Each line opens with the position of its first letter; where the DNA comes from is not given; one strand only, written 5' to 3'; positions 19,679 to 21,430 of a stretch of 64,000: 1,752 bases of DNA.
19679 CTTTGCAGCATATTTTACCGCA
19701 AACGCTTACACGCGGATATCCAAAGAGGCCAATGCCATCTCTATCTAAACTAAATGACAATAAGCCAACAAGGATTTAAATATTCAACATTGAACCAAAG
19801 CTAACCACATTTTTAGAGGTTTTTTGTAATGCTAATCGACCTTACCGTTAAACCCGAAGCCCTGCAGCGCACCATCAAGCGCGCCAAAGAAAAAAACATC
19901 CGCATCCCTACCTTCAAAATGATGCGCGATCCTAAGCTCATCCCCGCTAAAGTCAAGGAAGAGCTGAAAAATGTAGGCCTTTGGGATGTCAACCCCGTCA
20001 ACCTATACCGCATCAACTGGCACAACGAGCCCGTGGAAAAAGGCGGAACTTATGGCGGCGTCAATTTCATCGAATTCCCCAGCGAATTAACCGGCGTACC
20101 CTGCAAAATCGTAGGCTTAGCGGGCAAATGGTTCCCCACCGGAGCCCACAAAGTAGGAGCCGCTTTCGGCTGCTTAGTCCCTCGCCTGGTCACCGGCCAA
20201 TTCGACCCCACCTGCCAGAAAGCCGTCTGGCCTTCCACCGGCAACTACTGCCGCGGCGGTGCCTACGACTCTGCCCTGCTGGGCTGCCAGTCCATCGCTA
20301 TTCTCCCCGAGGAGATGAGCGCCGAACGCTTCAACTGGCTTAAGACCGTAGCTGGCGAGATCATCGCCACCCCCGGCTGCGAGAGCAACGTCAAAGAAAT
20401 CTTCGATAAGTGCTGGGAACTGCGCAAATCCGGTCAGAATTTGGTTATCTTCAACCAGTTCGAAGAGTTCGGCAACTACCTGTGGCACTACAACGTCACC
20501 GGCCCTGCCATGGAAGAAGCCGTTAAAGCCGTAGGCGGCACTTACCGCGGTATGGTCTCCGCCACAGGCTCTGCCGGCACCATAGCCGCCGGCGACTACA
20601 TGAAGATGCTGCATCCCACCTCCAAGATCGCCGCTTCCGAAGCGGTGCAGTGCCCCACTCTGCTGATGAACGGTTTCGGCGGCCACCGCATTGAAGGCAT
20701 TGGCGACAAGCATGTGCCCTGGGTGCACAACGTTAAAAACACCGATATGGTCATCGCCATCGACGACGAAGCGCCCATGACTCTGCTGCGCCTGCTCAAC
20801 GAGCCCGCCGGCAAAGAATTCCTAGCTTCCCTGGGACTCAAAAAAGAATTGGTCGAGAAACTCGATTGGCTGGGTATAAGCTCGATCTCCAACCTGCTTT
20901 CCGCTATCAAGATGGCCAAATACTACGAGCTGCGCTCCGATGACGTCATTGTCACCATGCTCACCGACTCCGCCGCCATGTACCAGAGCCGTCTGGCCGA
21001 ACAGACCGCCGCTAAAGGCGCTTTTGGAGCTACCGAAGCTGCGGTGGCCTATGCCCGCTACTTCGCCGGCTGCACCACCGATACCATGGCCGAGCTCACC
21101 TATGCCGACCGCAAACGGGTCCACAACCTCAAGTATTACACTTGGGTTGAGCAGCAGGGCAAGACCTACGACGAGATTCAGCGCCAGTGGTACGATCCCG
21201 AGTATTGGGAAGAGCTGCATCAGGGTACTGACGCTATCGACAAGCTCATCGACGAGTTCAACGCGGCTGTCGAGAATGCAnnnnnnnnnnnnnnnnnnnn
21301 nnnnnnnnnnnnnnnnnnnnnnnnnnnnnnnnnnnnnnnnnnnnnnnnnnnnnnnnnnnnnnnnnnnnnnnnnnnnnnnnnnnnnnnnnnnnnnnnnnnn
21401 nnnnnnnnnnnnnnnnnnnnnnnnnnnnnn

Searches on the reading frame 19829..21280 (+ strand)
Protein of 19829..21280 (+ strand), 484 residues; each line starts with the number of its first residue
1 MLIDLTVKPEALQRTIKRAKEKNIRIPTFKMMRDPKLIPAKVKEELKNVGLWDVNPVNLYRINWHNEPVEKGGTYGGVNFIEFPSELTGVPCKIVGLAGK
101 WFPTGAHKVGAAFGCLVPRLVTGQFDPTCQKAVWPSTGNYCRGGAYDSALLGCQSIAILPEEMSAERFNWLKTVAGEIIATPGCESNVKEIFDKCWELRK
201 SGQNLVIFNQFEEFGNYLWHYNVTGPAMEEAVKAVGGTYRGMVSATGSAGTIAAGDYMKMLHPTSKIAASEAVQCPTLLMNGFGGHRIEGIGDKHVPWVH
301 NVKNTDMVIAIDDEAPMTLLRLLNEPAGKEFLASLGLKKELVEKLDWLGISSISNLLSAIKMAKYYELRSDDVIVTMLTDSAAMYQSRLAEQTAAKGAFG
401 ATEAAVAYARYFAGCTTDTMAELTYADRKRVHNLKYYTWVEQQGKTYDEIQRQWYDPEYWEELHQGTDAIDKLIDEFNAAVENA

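Call 42: search_protein_families(library=pfam, proteins=[window:19829-21280:+], max_evalue=0.00001)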
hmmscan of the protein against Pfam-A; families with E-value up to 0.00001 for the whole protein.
window:19829-21280:+ (484 aa): 1 family
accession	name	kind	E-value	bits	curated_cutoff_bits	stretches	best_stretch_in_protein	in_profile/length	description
PF00291.31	PALP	-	4.6e-12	46.3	35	1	103-294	33-223/295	Pyridoxal-phosphate dependent enzyme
